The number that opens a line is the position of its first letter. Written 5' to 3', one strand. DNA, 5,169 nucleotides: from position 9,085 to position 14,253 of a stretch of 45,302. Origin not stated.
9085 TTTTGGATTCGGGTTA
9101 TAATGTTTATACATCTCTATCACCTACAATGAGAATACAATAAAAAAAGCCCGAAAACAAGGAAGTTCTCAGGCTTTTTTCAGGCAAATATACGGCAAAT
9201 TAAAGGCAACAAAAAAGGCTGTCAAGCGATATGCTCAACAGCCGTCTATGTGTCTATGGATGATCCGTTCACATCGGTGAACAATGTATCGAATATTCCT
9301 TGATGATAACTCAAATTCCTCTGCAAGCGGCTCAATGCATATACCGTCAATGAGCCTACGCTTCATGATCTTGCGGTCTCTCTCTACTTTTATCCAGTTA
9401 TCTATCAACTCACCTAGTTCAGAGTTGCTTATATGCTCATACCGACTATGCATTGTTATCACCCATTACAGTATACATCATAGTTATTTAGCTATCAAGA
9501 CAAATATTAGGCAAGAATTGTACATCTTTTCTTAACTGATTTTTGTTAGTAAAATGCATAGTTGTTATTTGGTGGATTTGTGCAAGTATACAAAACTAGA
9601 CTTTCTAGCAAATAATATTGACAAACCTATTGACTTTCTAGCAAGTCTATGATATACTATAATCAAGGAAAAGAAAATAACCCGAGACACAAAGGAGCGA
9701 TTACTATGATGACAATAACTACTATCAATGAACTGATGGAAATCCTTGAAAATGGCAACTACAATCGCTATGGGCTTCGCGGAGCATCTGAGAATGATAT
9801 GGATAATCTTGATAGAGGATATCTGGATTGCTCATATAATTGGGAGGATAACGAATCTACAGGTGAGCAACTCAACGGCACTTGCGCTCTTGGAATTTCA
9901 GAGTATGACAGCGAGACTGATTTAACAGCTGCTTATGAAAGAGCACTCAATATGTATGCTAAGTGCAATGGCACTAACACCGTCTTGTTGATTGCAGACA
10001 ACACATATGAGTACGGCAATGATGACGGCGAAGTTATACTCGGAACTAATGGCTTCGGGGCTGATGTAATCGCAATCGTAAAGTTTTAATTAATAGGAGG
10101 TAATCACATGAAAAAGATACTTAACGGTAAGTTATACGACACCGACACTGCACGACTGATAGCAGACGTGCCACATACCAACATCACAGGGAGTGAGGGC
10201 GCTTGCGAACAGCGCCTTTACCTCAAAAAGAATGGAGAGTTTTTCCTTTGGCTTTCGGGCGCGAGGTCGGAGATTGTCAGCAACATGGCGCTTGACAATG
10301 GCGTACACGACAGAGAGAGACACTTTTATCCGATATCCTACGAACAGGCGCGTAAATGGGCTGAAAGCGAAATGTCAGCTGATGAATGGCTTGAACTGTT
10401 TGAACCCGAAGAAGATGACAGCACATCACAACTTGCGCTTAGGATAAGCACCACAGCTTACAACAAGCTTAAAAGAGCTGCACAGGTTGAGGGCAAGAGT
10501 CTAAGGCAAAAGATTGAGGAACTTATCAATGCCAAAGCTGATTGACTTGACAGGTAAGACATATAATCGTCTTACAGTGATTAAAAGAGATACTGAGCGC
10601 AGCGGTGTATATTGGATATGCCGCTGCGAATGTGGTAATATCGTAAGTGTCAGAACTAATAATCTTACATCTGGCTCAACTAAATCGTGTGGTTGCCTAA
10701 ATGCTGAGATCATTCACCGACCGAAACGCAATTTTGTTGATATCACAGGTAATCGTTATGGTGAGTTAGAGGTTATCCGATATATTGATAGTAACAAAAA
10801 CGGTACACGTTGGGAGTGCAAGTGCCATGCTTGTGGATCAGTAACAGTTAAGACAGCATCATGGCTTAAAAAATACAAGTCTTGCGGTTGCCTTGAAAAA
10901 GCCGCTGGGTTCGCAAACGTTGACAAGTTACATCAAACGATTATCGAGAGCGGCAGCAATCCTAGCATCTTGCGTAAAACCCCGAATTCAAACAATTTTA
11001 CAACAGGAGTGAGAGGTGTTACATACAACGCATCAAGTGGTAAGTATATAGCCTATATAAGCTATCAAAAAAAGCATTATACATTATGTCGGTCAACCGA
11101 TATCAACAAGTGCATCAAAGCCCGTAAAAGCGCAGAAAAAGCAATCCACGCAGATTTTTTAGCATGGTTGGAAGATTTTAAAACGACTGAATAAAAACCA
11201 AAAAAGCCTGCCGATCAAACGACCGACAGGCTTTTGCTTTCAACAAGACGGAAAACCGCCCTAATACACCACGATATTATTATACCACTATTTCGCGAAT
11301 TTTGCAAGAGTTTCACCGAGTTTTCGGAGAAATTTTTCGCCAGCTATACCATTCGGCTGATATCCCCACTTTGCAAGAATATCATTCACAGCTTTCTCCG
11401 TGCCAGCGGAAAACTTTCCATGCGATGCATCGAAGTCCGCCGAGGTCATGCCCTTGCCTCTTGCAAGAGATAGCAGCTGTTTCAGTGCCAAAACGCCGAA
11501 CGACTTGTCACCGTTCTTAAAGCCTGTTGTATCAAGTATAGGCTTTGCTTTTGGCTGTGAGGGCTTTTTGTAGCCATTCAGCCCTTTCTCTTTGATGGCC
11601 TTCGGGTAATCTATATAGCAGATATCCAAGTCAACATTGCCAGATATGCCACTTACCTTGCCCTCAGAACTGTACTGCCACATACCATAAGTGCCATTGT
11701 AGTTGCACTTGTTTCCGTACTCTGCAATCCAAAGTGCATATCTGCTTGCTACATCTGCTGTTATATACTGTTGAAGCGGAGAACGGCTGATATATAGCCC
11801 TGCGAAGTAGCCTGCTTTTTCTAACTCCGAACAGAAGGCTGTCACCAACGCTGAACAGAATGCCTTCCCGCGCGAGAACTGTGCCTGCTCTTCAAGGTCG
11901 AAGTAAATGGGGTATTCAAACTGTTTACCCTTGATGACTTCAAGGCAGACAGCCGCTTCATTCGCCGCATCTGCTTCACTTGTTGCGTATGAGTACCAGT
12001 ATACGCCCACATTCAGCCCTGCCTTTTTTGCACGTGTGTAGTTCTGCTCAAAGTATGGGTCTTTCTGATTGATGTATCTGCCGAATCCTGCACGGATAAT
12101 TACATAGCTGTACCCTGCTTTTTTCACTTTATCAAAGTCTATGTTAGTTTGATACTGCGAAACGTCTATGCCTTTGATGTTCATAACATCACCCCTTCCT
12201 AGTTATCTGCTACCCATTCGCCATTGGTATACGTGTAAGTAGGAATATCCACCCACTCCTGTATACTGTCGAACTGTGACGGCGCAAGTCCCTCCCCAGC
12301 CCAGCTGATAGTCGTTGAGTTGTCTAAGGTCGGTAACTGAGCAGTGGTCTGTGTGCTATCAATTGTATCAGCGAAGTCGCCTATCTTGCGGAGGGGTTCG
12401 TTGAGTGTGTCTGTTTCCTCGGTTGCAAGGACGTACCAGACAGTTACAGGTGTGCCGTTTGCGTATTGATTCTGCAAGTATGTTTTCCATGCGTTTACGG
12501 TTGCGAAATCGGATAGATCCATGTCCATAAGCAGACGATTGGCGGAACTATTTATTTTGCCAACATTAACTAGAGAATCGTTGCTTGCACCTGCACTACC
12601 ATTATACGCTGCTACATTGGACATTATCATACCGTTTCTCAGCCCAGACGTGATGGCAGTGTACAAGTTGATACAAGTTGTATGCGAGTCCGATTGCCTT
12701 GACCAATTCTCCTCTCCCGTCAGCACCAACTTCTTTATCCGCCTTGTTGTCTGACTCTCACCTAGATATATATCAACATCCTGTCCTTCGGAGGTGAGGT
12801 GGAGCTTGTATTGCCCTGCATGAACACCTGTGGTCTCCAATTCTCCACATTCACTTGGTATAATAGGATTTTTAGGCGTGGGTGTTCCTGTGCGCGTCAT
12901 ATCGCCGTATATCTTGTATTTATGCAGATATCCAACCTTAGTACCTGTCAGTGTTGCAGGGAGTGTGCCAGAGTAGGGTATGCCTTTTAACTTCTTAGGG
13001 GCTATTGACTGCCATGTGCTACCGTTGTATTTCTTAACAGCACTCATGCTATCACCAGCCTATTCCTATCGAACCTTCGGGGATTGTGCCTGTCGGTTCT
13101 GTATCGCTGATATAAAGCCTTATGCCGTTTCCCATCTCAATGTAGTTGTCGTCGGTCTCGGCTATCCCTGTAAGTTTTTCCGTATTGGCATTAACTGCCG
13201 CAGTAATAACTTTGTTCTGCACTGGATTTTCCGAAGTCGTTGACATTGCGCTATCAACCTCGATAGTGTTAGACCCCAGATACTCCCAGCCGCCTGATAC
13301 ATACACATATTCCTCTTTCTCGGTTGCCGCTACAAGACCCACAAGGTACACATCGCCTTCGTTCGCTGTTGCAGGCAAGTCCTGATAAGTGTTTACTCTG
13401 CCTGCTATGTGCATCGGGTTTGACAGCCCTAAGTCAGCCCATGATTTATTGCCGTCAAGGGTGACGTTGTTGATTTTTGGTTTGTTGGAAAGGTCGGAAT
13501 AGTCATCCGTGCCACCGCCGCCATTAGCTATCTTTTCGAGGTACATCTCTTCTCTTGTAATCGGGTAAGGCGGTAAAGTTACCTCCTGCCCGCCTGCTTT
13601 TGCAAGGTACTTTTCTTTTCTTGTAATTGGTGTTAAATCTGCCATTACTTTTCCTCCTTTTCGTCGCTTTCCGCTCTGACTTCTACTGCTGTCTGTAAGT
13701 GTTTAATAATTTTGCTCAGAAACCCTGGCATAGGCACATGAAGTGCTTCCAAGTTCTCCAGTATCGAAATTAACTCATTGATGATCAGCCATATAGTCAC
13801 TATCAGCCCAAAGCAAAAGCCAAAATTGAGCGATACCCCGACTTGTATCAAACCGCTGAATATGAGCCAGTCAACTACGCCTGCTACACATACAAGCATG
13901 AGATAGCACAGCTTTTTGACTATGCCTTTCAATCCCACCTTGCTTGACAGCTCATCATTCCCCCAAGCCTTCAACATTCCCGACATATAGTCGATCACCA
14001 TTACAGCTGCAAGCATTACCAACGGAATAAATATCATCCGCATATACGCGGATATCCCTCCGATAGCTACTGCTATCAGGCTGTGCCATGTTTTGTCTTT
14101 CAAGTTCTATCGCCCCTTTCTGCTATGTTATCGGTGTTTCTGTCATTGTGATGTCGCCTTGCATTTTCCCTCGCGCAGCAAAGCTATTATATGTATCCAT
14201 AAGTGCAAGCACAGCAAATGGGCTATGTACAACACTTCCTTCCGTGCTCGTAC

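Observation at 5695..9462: Seven-gene cargo block of compositionally odd proteins behind a region-4-like regulator and tandem terminators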

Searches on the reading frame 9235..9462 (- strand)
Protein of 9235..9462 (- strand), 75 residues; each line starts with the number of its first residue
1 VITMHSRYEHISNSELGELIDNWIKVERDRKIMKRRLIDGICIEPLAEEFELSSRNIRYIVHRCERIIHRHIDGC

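Call 4: search_protein_families(library=pfam, proteins=[window:9235-9462:-], max_evalue=1)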
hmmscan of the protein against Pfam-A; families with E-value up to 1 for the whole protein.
window:9235-9462:- (75 aa): 2 families
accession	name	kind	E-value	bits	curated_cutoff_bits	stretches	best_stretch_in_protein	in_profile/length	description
PF08765.17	Mor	-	0.05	14.1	24.9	1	26-66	59-97/107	Mor transcription activator family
PF04545.22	Sigma70_r4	-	0.13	12.2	24.1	1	27-64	7-44/50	Sigma-70, region 4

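Call 5: search_protein_families(library=phrogs, proteins=[window:9235-9462:-], max_evalue=0.1)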
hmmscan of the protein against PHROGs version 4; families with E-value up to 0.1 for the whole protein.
window:9235-9462:- (75 aa): 3 families
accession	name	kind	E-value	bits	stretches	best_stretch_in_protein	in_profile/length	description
phrog_836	-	transcription regulation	0.013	16.6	1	21-64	78-120/133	late transcriptional activator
phrog_532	-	transcription regulation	0.027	15.6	1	25-68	80-121/132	late transcriptional activator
phrog_32656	-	unknown function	0.053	14.3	0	56-74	36-54/59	-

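Call 7: search_protein_families(library=ncbifam, proteins=[window:9235-9462:-], max_evalue=0.1)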
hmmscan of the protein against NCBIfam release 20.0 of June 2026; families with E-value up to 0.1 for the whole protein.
window:9235-9462:- (75 aa): 4 families
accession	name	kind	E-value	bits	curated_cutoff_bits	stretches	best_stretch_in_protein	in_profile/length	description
TIGR02937.1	sigma70-ECF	superfamily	0.00058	19.5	42.9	1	8-69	99-162/165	sigma-70 family RNA polymerase sigma factor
NF040785.1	CD3324_fam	subfamily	0.01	15.9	65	1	27-61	49-82/82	CD3324 family protein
NF009165.0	PRK12512.1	equivalog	0.054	13.1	198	1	9-67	118-174/184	RNA polymerase sigma factor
NF005143.0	PRK06596.1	subfamily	0.067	12.7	241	1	27-63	233-272/285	RNA polymerase factor sigma-32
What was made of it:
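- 9235..9462 (-): 75-aa stand-alone sigma-70 region-4-like HTH regulator. For the window protein: Mor E 0.05 and Sigma70_r4 E 0.13 (call 4); TIGR02937 E 6e-4 (call 7).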

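Call 57: search_protein_families(library=padloc, proteins=[window:9235-9462:-], max_evalue=0.1)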
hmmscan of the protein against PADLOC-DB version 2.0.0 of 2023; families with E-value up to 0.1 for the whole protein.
window:9235-9462:- (75 aa): 0 families

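Call 76: search_protein_families(library=pfam, alignment_id=A8, max_evalue=0.1)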
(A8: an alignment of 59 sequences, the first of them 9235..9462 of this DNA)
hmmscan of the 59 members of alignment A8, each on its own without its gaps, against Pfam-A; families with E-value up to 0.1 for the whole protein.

A. member 1, window:9235-9462:- (75 aa): 1 family
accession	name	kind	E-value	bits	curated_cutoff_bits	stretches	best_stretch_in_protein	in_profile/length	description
PF08765.17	Mor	-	0.05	14.1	24.9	1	26-66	59-97/107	Mor transcription activator family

B. families by the number of members that match (of 59 scanned): 50 families (the first 25 are shown)
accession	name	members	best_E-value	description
PF04545.22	Sigma70_r4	50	6.4e-08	Sigma-70, region 4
PF08281.18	Sigma70_r4_2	40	7.1e-08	Sigma-70, region 4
PF13384.12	HTH_23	34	9.4e-07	Homeodomain-like domain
PF08765.17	Mor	28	0.00015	Mor transcription activator family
PF13518.12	HTH_28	24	0.00018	Helix-turn-helix domain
PF13613.12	HTH_Tnp_4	19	9.7e-08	Helix-turn-helix of DDE superfamily endonuclease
PF06969.22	HemN_C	8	0.033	HemN C-terminal domain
PF13542.12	HTH_Tnp_ISL3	6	0.00043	Helix-turn-helix domain of transposase family ISL3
PF02796.21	HTH_7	6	0.016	Helix-turn-helix domain of resolvase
PF06530.18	Phage_antitermQ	5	0.00038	Phage antitermination protein Q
PF13412.12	HTH_24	5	0.00073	Winged helix-turn-helix DNA-binding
PF07638.17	Sigma70_ECF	5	0.00083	ECF sigma factor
PF09860.14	DUF2087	3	0.0021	Uncharacterized protein conserved in bacteria (DUF2087)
PF02022.25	Integrase_Zn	3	0.017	Integrase Zinc binding domain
PF01381.28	HTH_3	2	0.0025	Helix-turn-helix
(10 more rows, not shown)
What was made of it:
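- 9235..9462 (-): For its family: Sigma70_r4 in 50/59, r4_2 in 40/59, Mor in 28/59, Phage_antitermQ in 5/59 (call 76).
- On Sigma-70 region 4 HTH: 50 of 59 family members match Sigma70_r4, best E 6e-8 (call 76).
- Closest known: Lambda Q / pR' / tR' late-gene antitermination, and the Mu Mor/C late activators. Same: The regulator family gives weak hits to Mor and Phage_antitermQ (call 76).
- Checked: The sigma-region-4 call holds at family level: Sigma70_r4 matches 50 of 59 relatives, best E 6e-8 (call 76).
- The regulator gives weak hits to late-activator PHROGs and to Mor (calls 4, 5, 76).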

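Call 77: search_solved_structures(query=A8, max_evalue=1, show_alignments=2)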
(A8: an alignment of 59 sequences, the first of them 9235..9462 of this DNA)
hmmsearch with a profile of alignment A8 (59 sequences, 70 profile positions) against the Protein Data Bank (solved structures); distinct sequences matched with E-value up to 1: 21.
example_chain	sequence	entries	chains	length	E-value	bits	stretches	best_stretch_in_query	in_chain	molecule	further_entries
8vd6_A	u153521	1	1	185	1.5e-15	59.8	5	35-61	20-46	CAP REPEAT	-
8jzt_A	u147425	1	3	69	3e-05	26.8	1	23-64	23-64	RNA polymerase sigma factor SigF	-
8x6g_H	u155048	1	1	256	0.0069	19.3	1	20-61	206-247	RNA polymerase sigma factor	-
7l7b_F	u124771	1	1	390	0.018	17.9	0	12-64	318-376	RNA polymerase sigma factor SigA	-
2gvi_A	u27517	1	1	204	0.031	17.2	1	18-42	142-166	conserved hypothetical protein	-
2hyj_A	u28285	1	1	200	0.039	16.8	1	30-54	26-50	Putative tetR-family transcriptional regulator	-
3f7s_A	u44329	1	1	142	0.13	15.2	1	6-28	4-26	uncharacterized NTF2-like protein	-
2h27_A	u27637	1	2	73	0.16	14.9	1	27-67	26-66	RNA polymerase Sigma E factor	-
8c0d_A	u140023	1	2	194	0.23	14.4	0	11-47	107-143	E3 UFM1-protein ligase 1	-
4ber_A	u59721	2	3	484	0.36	13.7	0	40-65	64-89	PHOSPHOCHOLINE TRANSFERASE ANKX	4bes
7ckq_F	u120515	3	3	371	0.38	13.7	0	38-63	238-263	RNA polymerase sigma factor SigA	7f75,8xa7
4bet_A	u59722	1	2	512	0.4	13.6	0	40-65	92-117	PHOSPHOCHOLINE TRANSFERASE ANKX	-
4bep_A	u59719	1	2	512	0.4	13.6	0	40-65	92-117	PHOSPHOCHOLINE TRANSFERASE ANKX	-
2dkz_A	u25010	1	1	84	0.41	13.6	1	33-57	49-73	hypothetical protein LOC64762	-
8b9x_A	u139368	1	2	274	0.45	13.4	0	11-47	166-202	DDRGK domain-containing protein 1,E3 UFM1-protein ligase 1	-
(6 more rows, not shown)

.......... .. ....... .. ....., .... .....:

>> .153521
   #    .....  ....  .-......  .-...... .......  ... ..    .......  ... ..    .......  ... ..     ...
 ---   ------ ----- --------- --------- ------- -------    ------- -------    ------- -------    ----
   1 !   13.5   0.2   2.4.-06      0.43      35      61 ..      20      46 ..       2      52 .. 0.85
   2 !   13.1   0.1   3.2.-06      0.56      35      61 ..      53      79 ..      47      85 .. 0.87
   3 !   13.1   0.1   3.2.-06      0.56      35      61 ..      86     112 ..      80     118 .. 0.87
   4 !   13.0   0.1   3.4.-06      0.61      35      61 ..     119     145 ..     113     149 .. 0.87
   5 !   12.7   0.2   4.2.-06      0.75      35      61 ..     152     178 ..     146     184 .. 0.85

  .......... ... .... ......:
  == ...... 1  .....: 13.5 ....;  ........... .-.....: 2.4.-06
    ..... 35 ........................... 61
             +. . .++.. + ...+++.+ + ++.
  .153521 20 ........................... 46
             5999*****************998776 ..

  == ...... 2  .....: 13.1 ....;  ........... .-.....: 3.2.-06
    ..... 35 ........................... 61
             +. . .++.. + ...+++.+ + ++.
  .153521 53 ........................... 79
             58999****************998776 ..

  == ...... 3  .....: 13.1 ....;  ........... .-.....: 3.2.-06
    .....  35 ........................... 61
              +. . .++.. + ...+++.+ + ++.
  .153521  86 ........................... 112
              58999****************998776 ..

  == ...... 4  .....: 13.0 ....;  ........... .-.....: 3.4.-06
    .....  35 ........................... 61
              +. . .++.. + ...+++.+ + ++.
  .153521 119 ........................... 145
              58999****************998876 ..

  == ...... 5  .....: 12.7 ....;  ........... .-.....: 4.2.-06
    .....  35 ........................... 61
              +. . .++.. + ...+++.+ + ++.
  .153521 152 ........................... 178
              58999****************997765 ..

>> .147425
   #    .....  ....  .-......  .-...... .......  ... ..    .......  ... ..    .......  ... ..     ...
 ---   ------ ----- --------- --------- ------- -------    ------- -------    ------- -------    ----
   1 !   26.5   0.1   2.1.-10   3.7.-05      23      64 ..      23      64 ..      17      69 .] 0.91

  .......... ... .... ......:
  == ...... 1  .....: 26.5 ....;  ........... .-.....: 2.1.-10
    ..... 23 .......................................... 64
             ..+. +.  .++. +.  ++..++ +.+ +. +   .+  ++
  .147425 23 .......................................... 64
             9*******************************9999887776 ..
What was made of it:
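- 9235..9462 (-): PDB SigF region 4 matches at E 3e-5 (call 77).
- On Sigma-70 region 4 HTH: The profile matches SigF region 4 in the PDB at E 3e-5 (call 77).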

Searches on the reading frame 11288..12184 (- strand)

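Call 86: search_protein_families(library=pfam, proteins=[window:11288-12184:-], max_evalue=0.01)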
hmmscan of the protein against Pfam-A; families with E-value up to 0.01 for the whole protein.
window:11288-12184:- (298 aa): 2 families
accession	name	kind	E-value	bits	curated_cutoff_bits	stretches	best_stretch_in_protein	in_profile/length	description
PF01183.26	Glyco_hydro_25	-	9.8e-30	104.6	27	1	6-180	1-180/180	Glycosyl hydrolases family 25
PF08924.17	Rv2525c_GlyHyd-like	-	0.0052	17.4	27.2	1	20-149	3-142/198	Rv2525c-like, glycoside hydrolase-like domain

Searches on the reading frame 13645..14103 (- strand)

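Call 86: search_protein_families(library=pfam, proteins=[window:13645-14103:-], max_evalue=0.01)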
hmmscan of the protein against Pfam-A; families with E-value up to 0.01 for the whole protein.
window:13645-14103:- (152 aa): 1 family
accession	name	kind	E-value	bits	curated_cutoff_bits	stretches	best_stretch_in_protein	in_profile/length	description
PF05105.17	Phage_holin_4_1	-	8.5e-30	103.7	22.2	1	24-137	10-115/116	Bacteriophage holin family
